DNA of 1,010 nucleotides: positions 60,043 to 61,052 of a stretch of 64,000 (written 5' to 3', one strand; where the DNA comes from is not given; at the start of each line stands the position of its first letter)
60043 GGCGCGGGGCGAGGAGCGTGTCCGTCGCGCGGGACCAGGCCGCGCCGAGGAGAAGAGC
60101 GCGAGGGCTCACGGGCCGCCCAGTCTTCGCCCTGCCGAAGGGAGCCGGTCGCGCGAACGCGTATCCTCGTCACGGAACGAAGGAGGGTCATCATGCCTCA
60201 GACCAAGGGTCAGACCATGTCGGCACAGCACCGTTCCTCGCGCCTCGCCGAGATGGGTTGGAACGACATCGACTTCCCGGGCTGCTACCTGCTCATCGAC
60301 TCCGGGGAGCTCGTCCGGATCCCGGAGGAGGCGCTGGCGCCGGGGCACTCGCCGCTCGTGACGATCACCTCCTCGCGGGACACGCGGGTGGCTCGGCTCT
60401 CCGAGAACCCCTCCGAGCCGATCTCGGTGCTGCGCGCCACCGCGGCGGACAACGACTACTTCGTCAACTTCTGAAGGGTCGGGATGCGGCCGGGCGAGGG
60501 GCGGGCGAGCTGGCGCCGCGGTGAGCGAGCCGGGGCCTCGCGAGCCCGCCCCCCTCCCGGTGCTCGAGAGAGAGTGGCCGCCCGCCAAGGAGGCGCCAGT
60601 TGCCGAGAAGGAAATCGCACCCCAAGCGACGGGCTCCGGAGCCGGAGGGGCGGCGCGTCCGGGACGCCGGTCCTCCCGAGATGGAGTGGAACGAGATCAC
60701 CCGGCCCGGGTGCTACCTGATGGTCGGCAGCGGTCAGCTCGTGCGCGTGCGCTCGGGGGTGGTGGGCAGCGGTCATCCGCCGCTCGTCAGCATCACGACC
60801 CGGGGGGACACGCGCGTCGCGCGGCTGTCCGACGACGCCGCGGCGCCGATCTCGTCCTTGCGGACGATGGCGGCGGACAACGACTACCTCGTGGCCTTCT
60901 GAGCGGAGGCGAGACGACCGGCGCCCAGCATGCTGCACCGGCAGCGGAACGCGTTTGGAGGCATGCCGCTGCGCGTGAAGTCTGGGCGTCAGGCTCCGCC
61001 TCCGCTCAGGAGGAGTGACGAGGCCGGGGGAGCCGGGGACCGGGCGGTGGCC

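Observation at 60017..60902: Two tandem paralogous small proteins of unknown function downstream of an NtrC-type two-component system, preceded by a near-consensus sigma-54 promoter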

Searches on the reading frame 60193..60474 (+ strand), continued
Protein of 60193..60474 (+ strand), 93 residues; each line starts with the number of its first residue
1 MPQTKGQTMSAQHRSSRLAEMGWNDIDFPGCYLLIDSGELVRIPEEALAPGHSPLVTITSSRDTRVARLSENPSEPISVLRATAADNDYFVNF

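Call 62: search_protein_families(library=pfam, proteins=[P0193, P0115], max_evalue=0.01)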
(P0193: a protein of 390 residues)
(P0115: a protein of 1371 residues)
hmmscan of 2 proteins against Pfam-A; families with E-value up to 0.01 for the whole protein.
P0193 (390 aa): 6 families
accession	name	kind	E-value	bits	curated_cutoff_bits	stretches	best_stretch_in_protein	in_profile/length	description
PF01816.23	LRV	-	1.9e-44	147.5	21.6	5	272-297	1-26/26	Leucine rich repeat variant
PF25591.1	LRV_2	-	1.4e-17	63.9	27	4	145-186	3-43/61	Leucine Rich Repeat Variant domain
PF13646.12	HEAT_2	-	6e-12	46.1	27.7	2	259-306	32-85/88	HEAT repeats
PF02985.28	HEAT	-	1.5e-08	34.5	23.5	0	261-280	3-22/31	HEAT repeat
PF00834.25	Ribul_P_3_epim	-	0.0022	17.9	21.1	0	242-269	99-127/198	Ribulose-phosphate 3 epimerase family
PF10971.13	DUF2773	-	0.004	17.7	25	0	254-321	3-63/81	Protein of unknown function (DUF2773)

P0115 (1371 aa): 9 families
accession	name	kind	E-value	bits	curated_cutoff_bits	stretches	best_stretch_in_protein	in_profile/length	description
PF01816.23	LRV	-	9.9e-114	364.7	21.6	5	957-980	2-25/26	Leucine rich repeat variant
PF25591.1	LRV_2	-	2.4e-54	181.6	27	5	42-97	4-59/61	Leucine Rich Repeat Variant domain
PF02985.28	HEAT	-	6.8e-32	106.9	23.5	0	606-626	2-22/31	HEAT repeat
PF13646.12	HEAT_2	-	1.8e-20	73.4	27.7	1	556-626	4-85/88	HEAT repeats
PF12096.13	DUF3572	-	9.3e-18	64.7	25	0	518-543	37-62/84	Protein of unknown function (DUF3572)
PF10098.14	DUF2336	-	3.9e-11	43.3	34.6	0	921-1022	17-122/262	Uncharacterised protein conserved in bacteria (DUF2336)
PF25515.1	Arm_PDR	-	7.5e-07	29.8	27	0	475-493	101-119/145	Plastid division regulator ARM repeat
PF19866.4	DUF6339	-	3.2e-06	27.5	23.2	0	755-830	79-158/175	Family of unknown function (DUF6339)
PF20793.2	VopS_N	-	0.0018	18.9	27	0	991-1017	32-58/141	Adenosine monophosphate-protein transferase VopS, N-terminal domain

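Call 67: search_protein_families(library=pfam, proteins=[L092:3854-4966:-, L092:2130-3392:-, L092:5366-5863:+, L092:5963-6802:-, L092:6120-7436:+, L092:1195-2388:-, L092:2108-4828:+], max_evalue=0.001)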
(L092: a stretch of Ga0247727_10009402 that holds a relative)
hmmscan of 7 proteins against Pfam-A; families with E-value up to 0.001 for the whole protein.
L092:3854-4966:- (370 aa): 2 families
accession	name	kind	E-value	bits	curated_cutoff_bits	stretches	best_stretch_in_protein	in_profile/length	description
PF00126.33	HTH_1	-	1.8e-19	69.8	26.6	1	61-119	2-60/60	Bacterial regulatory helix-turn-helix protein, lysR family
PF03466.25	LysR_substrate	-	1.9e-12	47.5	28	1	149-348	7-205/209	LysR substrate binding domain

L092:2130-3392:- (420 aa): 0 families

L092:5366-5863:+ (165 aa): 3 families
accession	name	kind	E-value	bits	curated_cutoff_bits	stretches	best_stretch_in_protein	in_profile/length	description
PF00011.27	HSP20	-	4.2e-27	94.7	20.8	1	63-163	1-100/102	Hsp20/alpha crystallin family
PF17886.7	ArsA_HSP20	-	2.5e-06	27.4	22.5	1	71-148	4-62/63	HSP20-like domain found in ArsA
PF18046.7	FKBP26_C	-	8.5e-05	23.1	27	0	72-97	8-33/72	FKBP26_C-terminal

L092:5963-6802:- (279 aa): 2 families
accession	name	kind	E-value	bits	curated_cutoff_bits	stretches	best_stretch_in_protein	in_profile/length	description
PF07687.19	M20_dimer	-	1.2e-18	67.4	21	1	25-169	3-101/107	Peptidase dimerisation domain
PF01546.33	Peptidase_M20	-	1.1e-06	29.1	24.6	1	123-270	112-205/206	Peptidase family M20/M25/M40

L092:6120-7436:+ (438 aa): 0 families

L092:1195-2388:- (397 aa): 1 family
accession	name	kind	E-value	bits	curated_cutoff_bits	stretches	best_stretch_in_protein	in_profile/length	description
PF03576.19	Peptidase_S58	-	2.3e-119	398.9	23.9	1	53-374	1-307/307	Peptidase family S58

L092:2108-4828:+ (906 aa): 0 families

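Call 70: search_protein_families(library=pfam, proteins=[L100:944-1240:+, L023:4972-5259:+, L008:6365-6670:+, L024:3295-3615:+, L030:6868-7377:+, L005:5975-6439:+, L005:6463-7965:+, L005:4084-4695:-, L001:5600-6322:-, L008:4972-5544:-], max_evalue=0.05)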
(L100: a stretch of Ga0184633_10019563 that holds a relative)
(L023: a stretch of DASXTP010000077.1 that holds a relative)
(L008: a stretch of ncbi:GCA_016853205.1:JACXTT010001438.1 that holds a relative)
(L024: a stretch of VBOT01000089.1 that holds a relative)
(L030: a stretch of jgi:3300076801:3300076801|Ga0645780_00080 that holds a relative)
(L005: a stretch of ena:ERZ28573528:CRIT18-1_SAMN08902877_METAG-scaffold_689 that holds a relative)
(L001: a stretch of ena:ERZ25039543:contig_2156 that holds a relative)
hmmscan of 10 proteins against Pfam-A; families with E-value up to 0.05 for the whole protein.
L100:944-1240:+ (98 aa): 0 families

L023:4972-5259:+ (95 aa): 0 families

L008:6365-6670:+ (101 aa): 1 family
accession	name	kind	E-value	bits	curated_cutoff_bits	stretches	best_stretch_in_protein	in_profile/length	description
PF03992.22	ABM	-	0.00014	22.4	23.1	1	1-52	1-53/78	Antibiotic biosynthesis monooxygenase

L024:3295-3615:+ (106 aa): 0 families

L030:6868-7377:+ (169 aa): 0 families

L005:5975-6439:+ (154 aa): 0 families

L005:6463-7965:+ (500 aa): 1 family
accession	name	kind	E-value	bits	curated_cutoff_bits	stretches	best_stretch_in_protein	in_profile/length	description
PF01833.30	TIG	-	0.001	19.5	20.9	0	376-404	2-31/84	IPT/TIG domain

L005:4084-4695:- (203 aa): 0 families

L001:5600-6322:- (240 aa): 0 families

L008:4972-5544:- (190 aa): 1 family
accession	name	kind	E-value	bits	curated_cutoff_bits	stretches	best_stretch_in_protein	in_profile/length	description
PF13505.12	OMP_b-brl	-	0.00085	20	28.7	1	42-146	32-137/175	Outer membrane protein beta-barrel domain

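Call 86: find_encoding_contigs(protein=P0293, flank=5000, max_places=2)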
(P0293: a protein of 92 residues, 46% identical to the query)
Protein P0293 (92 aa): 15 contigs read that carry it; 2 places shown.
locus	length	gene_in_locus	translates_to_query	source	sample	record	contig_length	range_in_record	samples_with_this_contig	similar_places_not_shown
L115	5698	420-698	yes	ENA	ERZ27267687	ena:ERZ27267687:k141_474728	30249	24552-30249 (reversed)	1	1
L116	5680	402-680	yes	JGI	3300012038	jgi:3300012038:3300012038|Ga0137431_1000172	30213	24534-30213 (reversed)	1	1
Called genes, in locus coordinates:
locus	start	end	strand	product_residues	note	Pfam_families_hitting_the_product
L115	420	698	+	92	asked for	-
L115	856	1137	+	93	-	-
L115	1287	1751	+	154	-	-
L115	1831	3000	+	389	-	PF00022:Actin (faint), PF06723:MreB_Mbl, PF14450:FtsA (faint), PF25216:Volactin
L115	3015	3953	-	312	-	PF00480:ROK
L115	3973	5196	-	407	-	PF02638:GHL10, PF13200:DUF4015 (weak)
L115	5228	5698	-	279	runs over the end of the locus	PF13580:SIS_2 (weak), PF22645:GKRP_SIS_N, PF01380:SIS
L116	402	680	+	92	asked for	-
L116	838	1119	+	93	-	-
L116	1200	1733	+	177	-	-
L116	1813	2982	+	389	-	PF00022:Actin (faint), PF06723:MreB_Mbl, PF14450:FtsA (faint), PF25216:Volactin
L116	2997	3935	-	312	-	PF00480:ROK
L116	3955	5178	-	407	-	PF02638:GHL10, PF13200:DUF4015 (weak)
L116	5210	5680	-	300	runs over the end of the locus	PF13580:SIS_2 (weak), PF22645:GKRP_SIS_N, PF01380:SIS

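Call 87: find_encoding_contigs(protein=P0301, flank=5000, max_places=2)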
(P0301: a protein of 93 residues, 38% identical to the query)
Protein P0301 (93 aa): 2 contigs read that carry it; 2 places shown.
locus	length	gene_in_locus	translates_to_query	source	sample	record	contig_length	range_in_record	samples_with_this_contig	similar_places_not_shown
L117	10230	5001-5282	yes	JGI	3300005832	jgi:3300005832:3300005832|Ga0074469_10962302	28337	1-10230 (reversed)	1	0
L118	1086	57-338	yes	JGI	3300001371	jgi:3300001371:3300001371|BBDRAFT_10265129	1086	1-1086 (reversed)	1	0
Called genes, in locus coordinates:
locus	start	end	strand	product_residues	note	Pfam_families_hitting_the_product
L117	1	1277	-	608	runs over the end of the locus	PF19864:Radical_SAM_N2, PF04055:Radical_SAM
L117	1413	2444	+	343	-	-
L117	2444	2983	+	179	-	-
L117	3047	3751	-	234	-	PF01135:PCMT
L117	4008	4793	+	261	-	PF01887:SAM_HAT_N, PF20257:SAM_HAT_C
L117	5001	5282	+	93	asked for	-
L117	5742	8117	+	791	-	PF00515:TPR_1 (faint), PF07719:TPR_2 (faint), PF14559:TPR_19 (faint), PF13174:TPR_6 (faint), PF13181:TPR_8 (faint), PF13424:TPR_12 (weak), PF13432:TPR_16 (weak), PF13428:TPR_14 (weak), +6 more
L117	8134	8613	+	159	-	-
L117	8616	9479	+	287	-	PF00512:HisKA, PF02518:HATPase_c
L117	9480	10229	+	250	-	?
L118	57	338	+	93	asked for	-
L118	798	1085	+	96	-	?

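Call 88: find_encoding_contigs(protein=P0285, flank=5000, max_places=2)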
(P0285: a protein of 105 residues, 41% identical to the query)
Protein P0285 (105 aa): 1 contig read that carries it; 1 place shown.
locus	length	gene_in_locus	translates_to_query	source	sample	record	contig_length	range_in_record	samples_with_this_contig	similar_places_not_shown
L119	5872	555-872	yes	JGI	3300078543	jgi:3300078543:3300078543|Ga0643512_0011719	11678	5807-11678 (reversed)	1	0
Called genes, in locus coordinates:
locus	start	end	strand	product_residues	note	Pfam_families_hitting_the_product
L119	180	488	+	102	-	-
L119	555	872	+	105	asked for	-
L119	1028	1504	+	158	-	PF00903:Glyoxalase, PF22656:At5g48480-like_N (faint)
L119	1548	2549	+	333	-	-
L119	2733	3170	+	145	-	-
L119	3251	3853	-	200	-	-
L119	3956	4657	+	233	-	-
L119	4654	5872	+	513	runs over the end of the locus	PF00990:GGDEF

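Call 94: search_protein_families(library=padloc, proteins=[window:60193-60471:+, L030:6513-6794:+, L030:6868-7377:+], max_evalue=0.1)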
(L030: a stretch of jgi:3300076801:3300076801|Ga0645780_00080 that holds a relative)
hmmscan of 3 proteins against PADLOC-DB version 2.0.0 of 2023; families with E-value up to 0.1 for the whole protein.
window:60193-60471:+ (93 aa): 0 families

L030:6513-6794:+ (94 aa): 0 families

L030:6868-7377:+ (169 aa): 0 families

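Call 95: search_protein_families(library=phrogs, proteins=[window:60193-60471:+, L030:6513-6794:+, L030:6868-7377:+], max_evalue=0.1)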
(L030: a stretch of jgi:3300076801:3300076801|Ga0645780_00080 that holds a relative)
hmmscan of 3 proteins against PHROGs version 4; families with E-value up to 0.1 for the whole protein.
window:60193-60471:+ (93 aa): 0 families

L030:6513-6794:+ (94 aa): 0 families

L030:6868-7377:+ (169 aa): 0 families

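Call 96: search_protein_families(library=ncbifam, proteins=[L030:7389-8582:+, L030:6868-7377:+, L092:3854-4966:-, L008:6365-6670:+], max_evalue=0.001)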
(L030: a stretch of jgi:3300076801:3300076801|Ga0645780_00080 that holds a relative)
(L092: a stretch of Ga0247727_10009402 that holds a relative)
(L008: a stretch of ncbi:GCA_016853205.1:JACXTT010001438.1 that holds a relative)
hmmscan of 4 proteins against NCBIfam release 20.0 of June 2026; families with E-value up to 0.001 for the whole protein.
L030:7389-8582:+ (397 aa): 10 families
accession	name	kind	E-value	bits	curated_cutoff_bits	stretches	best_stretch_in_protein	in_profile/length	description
NF040964.1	MamK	subfamily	3.3e-124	414.3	400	1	67-396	1-330/335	MamK family actin-like protein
NF053558.1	BeeR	equivalog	8e-57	192.8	530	1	67-371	1-322/349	BeeR family actin-like protein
NF010539.0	PRK13927.1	subfamily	3.6e-21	75.4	293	1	69-383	9-324/339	rod shape-determining protein MreB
TIGR00904.1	mreB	subfamily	4.2e-15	55.6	365.75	1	69-380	5-321/334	MreB/Mrl family cell shape determining protein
NF010540.1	PRK13929.1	exception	6.1e-12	45.3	515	1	68-357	6-300/334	rod-share determining protein MreBH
NF011660.0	PRK15080.1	equivalog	2.5e-06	26.9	182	0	151-224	82-155/277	ethanolamine utilization protein EutJ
NF053533.1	salactin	equivalog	2.6e-06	26.8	400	1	69-387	4-334/335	actin-like salactin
NF053560.1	crenactin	equivalog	3.5e-05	22.9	630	0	121-280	72-240/422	crenactin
TIGR01174.1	ftsA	equivalog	0.00019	20.6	175.85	1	213-357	199-336/371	cell division protein FtsA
TIGR03739.1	PRTRC_D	hypoth_equivalog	0.00076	18.5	214.8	0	211-383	168-316/320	PRTRC system protein D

L030:6868-7377:+ (169 aa): 0 families

L092:3854-4966:- (370 aa): 49 families (the best 25 are shown)
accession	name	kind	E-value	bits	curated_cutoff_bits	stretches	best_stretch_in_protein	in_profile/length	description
NF008284.0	PRK11062.1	equivalog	8.4e-69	232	219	1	55-354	1-296/299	transcriptional activator NhaR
TIGR02424.1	TF_pcaQ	equivalog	7.4e-23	80.9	303.8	1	57-272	2-217/300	pca operon transcription factor PcaQ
NF008416.0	PRK11242.1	equivalog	3.3e-22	79.2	277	1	61-288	4-231/300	transcriptional regulator CynR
NF047520.1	trans_act_CidR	equivalog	9.1e-20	71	415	1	60-308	3-249/292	cidABC operon transcriptional activator CidR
NF040786.1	LysR_Sec_metab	equivalog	2.1e-19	69.7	250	1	59-206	2-149/298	selenium metabolism-associated LysR family transcriptional regulator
NF045775.1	acetoin_reg_AlsR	exception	5.6e-19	68.7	430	1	60-309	3-252/290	acetoin biosynthesis transcriptional regulator AlsR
NF007385.0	PRK09906.1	equivalog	2.7e-18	66.2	356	1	60-281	3-223/296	DNA-binding transcriptional regulator HcaR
TIGR03339.1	phn_lysR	subfamily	2.4e-17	63.1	341.1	1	65-282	4-216/279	aminoethylphosphonate catabolism associated LysR family transcriptional regulator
NF007439.0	PRK09986.1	equivalog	3.7e-17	62.6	290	1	55-206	4-155/296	LysR family transcriptional regulator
NF047711.1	PutUtilRegPtrR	equivalog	3.9e-17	62.3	400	1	61-298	4-233/283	putrescine utilization regulator PtrR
NF008722.0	PRK11716.1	equivalog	9.7e-17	60.9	246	1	59-347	2-290/293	HTH-type transcriptional activator IlvY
NF008352.0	PRK11139.1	subfamily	9.8e-15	54.4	288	1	66-170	14-122/305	transcriptional regulator GcvA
NF053705.1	TransRegGltCGpos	equivalog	1e-14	54.5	350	1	61-203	4-146/300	glutamate biosynthesis transcriptional regulator GltC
NF047354.1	trans_reg_GltC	equivalog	7.4e-13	48.7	300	1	62-205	5-147/290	glutamate biosynthesis transcriptional regulator GltC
NF002964.0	PRK03635.1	subfamily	4.3e-12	45.7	197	1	57-156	2-99/297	ArgP/LysG family DNA-binding transcriptional regulator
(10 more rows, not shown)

L008:6365-6670:+ (101 aa): 0 families

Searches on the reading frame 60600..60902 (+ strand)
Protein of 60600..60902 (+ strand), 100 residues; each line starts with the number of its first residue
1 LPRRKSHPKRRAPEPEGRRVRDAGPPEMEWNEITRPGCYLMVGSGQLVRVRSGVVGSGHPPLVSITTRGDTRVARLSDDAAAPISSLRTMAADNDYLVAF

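Call 3: search_protein_families(library=pfam, proteins=[window:60600-60902:+], max_evalue=0.1)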
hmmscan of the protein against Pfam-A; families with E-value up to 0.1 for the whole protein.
window:60600-60902:+ (100 aa): 0 families

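Call 4: search_protein_families(library=ncbifam, proteins=[window:60600-60902:+], max_evalue=1)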
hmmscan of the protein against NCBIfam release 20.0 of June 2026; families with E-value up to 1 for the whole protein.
window:60600-60902:+ (100 aa): 0 families

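Call 85: find_homologous_proteins(query=window:60600-60899:+, max_evalue=0.001)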
Query window:60600-60899:+ (100 aa): 18 proteins with E <= 0.001 among 23 candidates.
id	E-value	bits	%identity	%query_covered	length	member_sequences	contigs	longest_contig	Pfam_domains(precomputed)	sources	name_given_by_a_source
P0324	4.3e-60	218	100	100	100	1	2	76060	-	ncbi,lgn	-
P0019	1.1e-24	105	68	74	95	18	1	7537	-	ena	-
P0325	2.4e-24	103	60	86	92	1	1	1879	-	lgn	-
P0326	2.7e-23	100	62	74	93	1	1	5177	-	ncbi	-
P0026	4.8e-23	99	66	74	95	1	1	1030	-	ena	-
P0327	5.3e-23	99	58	74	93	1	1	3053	-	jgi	jgi:hypothetical protein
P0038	1.0e-22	98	57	92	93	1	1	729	-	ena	-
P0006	1.2e-22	98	64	74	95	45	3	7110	-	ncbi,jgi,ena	jgi:hypothetical protein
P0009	1.6e-22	98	64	74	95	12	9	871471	-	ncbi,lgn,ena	ncbi:MAG: hypothetical protein ACRD3J_04035 [Thermoanaerobaculia bacterium]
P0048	2.2e-22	97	61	74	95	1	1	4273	-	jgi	jgi:hypothetical protein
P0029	3.7e-22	96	64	74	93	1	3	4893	-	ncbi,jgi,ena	-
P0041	5.1e-22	96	60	80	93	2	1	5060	-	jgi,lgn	-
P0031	7.5e-22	95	62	74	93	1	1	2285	-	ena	-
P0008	4.2e-21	93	59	74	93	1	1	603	-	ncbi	-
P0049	1.2e-20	92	59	74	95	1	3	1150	-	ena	-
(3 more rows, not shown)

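Call 94: search_protein_families(library=padloc, proteins=[window:60600-60899:+], max_evalue=0.1)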
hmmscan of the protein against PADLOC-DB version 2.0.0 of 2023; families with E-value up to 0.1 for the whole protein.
window:60600-60899:+ (100 aa): 0 families

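Call 95: search_protein_families(library=phrogs, proteins=[window:60600-60899:+], max_evalue=0.1)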
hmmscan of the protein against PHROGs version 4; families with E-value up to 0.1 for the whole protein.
window:60600-60899:+ (100 aa): 0 families
